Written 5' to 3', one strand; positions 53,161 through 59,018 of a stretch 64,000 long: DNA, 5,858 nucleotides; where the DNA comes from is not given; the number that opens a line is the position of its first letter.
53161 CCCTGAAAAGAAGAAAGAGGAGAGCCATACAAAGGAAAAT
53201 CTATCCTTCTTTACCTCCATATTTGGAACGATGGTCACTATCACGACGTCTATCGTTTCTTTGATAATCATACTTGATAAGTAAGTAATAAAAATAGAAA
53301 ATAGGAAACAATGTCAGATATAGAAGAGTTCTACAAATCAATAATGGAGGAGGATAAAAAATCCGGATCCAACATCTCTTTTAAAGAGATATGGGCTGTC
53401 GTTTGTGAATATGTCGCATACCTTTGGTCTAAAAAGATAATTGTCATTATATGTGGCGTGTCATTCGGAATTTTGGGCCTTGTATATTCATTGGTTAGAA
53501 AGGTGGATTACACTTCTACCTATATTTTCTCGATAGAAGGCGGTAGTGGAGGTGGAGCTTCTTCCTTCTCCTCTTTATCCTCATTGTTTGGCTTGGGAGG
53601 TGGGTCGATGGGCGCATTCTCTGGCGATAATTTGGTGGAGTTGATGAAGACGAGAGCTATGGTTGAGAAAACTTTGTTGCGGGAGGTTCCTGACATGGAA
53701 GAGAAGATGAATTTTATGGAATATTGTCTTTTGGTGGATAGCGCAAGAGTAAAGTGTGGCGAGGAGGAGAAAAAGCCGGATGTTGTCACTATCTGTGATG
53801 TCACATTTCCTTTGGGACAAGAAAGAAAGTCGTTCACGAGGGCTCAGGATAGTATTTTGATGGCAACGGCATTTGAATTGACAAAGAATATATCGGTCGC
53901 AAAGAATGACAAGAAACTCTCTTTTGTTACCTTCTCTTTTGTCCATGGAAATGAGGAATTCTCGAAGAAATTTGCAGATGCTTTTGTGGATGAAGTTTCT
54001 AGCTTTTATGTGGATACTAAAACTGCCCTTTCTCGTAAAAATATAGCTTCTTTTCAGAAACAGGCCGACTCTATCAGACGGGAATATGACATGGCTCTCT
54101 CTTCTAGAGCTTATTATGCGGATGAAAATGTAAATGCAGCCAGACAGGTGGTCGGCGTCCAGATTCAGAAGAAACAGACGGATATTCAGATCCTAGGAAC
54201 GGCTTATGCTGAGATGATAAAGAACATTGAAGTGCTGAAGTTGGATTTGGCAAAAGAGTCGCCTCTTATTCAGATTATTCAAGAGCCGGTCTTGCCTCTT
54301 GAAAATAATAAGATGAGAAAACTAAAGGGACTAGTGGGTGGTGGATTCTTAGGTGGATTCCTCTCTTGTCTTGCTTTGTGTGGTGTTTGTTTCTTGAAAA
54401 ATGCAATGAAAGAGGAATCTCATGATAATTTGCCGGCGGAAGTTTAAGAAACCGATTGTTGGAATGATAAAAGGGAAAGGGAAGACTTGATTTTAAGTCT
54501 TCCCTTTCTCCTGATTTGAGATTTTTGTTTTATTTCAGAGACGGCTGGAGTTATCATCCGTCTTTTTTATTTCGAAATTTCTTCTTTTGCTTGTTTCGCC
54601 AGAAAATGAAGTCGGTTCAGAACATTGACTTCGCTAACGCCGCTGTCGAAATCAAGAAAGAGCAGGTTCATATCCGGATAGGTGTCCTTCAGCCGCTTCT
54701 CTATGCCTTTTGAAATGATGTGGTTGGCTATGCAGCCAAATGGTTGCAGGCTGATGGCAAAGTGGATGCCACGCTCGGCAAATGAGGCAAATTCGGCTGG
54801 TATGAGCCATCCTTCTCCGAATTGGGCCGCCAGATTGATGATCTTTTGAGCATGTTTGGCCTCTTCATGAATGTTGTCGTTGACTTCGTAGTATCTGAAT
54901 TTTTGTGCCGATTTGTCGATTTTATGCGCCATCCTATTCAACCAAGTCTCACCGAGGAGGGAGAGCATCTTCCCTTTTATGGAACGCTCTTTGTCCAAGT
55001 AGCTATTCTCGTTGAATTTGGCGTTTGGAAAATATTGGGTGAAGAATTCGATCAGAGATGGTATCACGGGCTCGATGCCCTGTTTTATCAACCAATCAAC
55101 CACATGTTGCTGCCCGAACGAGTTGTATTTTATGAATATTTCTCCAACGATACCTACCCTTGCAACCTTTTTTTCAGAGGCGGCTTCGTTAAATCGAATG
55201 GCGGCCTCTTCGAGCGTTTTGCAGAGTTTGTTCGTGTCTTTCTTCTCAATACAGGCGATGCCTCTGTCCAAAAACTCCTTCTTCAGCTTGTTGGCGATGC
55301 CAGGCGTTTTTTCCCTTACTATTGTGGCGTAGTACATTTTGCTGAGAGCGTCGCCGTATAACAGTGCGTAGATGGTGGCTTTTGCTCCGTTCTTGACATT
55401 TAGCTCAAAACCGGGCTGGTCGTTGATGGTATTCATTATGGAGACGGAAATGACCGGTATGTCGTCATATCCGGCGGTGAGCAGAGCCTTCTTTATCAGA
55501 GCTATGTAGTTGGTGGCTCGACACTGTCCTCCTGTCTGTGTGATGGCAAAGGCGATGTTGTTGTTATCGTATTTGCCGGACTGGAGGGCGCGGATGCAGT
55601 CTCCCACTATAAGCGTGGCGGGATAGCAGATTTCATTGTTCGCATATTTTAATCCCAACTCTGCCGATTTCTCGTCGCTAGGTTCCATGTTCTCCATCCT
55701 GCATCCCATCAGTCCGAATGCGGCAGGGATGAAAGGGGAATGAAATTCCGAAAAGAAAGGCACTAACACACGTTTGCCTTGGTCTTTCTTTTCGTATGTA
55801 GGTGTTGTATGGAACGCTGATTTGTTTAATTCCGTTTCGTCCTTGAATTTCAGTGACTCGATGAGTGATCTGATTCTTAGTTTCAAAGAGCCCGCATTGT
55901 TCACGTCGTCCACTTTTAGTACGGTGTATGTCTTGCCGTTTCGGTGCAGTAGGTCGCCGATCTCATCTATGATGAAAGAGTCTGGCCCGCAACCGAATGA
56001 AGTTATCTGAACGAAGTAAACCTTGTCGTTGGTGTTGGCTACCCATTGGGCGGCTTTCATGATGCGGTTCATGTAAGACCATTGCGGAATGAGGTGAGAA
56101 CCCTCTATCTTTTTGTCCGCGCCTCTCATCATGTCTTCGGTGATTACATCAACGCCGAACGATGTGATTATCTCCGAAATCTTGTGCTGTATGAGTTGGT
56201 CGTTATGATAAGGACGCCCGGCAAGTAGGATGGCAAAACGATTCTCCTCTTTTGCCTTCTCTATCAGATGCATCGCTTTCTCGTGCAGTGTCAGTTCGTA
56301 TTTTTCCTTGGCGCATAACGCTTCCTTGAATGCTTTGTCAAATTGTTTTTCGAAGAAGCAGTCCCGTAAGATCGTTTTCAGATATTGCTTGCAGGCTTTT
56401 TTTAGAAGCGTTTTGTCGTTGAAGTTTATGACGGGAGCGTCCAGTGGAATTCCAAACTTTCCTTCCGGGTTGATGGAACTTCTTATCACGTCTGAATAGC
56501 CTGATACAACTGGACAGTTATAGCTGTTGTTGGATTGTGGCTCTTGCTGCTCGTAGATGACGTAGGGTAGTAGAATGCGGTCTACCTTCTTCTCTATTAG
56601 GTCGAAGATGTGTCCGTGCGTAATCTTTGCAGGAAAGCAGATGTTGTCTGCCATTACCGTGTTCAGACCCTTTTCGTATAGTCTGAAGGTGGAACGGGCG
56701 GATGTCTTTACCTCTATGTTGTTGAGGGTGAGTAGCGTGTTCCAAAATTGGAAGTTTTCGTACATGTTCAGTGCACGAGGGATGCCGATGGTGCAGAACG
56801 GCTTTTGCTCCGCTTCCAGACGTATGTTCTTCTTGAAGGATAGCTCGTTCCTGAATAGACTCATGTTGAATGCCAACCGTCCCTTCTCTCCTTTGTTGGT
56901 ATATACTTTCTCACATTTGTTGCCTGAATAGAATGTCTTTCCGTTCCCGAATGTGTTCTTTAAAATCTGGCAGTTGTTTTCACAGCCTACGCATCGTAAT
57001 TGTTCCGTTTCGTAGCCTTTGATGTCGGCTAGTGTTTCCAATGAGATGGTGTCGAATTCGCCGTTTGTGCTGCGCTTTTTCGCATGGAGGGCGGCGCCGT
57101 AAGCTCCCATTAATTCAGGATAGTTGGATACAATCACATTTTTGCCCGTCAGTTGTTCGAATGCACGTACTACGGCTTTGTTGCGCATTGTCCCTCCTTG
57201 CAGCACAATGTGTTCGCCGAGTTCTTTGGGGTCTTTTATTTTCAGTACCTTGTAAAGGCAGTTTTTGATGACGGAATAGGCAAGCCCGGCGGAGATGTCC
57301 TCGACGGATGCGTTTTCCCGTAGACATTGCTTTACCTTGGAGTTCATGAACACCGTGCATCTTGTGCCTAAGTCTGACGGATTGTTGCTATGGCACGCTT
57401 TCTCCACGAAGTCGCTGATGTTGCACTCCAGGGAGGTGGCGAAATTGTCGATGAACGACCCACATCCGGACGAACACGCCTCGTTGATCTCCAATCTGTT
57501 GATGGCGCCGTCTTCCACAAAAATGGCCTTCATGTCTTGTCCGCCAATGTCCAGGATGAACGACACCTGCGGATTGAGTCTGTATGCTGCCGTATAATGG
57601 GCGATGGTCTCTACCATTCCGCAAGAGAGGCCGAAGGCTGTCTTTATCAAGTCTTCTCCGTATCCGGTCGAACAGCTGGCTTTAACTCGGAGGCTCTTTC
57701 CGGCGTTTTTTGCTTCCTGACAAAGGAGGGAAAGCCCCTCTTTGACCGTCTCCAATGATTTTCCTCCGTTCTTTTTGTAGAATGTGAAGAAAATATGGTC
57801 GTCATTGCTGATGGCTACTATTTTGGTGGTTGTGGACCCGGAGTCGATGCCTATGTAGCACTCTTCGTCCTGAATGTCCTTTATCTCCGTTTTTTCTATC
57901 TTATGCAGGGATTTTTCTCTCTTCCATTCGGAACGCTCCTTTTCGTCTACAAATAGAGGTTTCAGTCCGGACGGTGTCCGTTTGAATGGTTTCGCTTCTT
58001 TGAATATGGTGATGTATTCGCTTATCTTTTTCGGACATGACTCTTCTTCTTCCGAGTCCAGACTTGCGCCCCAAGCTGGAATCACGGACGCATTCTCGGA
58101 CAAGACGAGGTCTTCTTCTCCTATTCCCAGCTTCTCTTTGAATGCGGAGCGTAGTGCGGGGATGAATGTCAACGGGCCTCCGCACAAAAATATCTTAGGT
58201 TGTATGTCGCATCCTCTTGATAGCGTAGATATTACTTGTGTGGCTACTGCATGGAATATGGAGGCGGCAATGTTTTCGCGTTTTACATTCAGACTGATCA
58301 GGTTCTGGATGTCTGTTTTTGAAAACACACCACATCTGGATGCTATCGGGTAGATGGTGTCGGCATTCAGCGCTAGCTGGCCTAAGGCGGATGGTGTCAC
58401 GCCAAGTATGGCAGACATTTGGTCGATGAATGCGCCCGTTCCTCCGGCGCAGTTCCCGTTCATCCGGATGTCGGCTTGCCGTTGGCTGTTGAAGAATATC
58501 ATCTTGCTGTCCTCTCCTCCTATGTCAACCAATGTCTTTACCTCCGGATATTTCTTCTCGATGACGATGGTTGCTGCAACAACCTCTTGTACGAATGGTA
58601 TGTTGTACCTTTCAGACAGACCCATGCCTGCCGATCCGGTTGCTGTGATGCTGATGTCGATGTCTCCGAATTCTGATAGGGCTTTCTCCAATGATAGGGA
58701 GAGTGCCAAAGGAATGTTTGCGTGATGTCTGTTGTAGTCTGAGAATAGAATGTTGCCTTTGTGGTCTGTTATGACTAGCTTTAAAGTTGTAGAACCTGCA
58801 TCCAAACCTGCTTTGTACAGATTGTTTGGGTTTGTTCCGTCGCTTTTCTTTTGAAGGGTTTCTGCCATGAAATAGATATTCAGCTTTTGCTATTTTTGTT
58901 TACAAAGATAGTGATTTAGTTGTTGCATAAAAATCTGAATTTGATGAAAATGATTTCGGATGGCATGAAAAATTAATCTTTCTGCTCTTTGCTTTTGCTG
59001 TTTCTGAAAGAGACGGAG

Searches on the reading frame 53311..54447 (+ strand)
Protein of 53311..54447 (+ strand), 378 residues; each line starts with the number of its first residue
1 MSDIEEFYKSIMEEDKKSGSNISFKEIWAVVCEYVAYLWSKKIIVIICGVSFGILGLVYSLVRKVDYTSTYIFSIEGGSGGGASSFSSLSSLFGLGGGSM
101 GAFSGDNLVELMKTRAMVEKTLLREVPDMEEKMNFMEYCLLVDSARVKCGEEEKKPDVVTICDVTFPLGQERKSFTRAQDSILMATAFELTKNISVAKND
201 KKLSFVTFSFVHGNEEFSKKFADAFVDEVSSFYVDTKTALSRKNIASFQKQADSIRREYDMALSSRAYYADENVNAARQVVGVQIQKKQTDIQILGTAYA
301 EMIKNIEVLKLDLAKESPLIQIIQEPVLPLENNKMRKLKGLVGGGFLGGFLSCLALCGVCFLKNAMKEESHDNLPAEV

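Call 12: find_encoding_contigs(protein=window:53311-54447:+, flank=10000, max_places=6)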
Protein window:53311-54447:+ (378 aa): 9 contigs read that carry it; 6 places shown.
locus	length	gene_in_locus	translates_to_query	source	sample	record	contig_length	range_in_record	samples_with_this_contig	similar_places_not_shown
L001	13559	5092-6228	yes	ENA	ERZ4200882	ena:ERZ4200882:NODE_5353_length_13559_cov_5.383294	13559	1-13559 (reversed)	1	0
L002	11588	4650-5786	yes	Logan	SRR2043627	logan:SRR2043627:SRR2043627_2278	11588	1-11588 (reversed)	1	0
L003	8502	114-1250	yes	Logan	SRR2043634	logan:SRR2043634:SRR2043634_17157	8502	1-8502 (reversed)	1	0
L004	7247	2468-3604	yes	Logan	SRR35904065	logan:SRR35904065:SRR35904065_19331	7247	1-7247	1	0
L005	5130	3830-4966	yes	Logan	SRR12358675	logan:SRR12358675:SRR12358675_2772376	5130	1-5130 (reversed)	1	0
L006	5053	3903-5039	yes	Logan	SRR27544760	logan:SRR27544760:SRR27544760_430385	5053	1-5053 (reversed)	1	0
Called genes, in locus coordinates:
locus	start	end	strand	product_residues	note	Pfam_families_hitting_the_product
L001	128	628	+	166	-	PF00083:Sugar_tr, PF03137:OATP (faint), PF07690:MFS_1, PF03209:PUCC (weak)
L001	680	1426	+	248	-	PF07690:MFS_1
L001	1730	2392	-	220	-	-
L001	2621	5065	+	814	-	PF02563:Poly_export, PF22461:SLBB_2, PF10531:SLBB, PF22461:SLBB_2, PF10531:SLBB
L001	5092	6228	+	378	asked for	PF02706:Wzz (weak)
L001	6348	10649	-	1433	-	PF01869:BcrAD_BadFG, PF09989:DUF2229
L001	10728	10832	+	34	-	-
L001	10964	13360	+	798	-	PF00912:Transgly, PF28500:PBP_middle, PF00905:Transpeptidase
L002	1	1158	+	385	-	?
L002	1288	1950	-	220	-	-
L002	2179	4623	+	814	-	PF02563:Poly_export, PF22461:SLBB_2, PF10531:SLBB, PF22461:SLBB_2, PF10531:SLBB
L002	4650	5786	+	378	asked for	PF02706:Wzz (weak)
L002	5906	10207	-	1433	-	PF01869:BcrAD_BadFG, PF09989:DUF2229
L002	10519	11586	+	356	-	?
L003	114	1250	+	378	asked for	PF02706:Wzz (weak)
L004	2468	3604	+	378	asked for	PF02706:Wzz (weak)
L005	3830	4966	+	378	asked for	PF02706:Wzz (weak)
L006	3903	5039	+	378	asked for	PF02706:Wzz (weak)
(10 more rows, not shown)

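Call 13: search_protein_families(library=pfam, proteins=[window:53311-54447:+])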
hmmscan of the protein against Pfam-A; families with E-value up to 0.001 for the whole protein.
window:53311-54447:+ (378 aa): 1 family
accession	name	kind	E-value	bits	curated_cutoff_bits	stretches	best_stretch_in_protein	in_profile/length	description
PF02706.20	Wzz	-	3.8e-06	27.6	25.5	1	33-121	7-87/91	Chain length determinant protein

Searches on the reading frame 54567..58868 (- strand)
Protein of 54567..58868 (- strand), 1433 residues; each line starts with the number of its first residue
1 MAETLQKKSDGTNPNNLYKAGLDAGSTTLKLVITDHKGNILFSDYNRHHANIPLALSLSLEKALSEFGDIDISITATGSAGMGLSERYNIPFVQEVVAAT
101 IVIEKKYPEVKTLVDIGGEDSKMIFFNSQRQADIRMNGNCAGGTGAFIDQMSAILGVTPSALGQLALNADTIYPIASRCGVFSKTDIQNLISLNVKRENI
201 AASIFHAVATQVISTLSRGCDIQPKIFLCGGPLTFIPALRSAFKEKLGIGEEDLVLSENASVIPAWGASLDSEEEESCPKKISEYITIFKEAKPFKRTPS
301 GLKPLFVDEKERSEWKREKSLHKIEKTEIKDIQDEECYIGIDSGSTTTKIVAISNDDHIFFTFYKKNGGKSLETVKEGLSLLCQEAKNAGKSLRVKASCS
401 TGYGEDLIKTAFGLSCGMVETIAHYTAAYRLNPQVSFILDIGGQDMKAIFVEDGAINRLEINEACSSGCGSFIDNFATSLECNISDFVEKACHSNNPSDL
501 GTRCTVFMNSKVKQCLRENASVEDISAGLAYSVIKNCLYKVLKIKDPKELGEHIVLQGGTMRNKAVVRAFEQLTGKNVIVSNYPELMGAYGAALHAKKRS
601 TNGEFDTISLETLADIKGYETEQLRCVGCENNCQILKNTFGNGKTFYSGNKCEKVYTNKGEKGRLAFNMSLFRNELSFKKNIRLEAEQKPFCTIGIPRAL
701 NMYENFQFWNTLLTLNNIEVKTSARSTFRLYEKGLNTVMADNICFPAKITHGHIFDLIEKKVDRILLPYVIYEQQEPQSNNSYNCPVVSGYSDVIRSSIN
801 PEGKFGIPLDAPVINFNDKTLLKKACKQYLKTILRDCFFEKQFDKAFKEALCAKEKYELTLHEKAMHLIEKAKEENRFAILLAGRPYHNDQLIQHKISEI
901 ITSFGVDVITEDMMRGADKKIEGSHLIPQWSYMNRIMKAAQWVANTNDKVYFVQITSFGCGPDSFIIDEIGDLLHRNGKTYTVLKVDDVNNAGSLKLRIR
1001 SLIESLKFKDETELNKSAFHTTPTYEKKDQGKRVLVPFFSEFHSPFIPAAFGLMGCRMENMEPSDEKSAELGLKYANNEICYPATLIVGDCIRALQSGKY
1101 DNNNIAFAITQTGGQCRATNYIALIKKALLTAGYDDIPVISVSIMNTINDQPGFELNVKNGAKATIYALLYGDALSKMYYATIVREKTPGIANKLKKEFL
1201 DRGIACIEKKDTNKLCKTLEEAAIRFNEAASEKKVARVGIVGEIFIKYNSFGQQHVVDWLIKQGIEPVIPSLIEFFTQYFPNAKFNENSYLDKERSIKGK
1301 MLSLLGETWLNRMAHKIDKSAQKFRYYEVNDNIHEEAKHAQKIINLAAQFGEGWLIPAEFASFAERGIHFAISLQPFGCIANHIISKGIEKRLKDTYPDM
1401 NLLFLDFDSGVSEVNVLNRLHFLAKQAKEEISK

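Call 13: search_protein_families(library=pfam, proteins=[window:54567-58868:-])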
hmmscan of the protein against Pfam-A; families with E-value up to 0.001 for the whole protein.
window:54567-58868:- (1433 aa): 2 families
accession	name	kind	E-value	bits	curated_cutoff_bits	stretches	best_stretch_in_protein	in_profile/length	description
PF09989.15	DUF2229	-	1.7e-70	237.5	29.4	1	693-913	1-217/218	CoA enzyme activase uncharacterised domain (DUF2229)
PF01869.26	BcrAD_BadFG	-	8.4e-69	232.5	31.5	2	339-596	1-271/271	BadF/BadG/BcrA/BcrD ATPase family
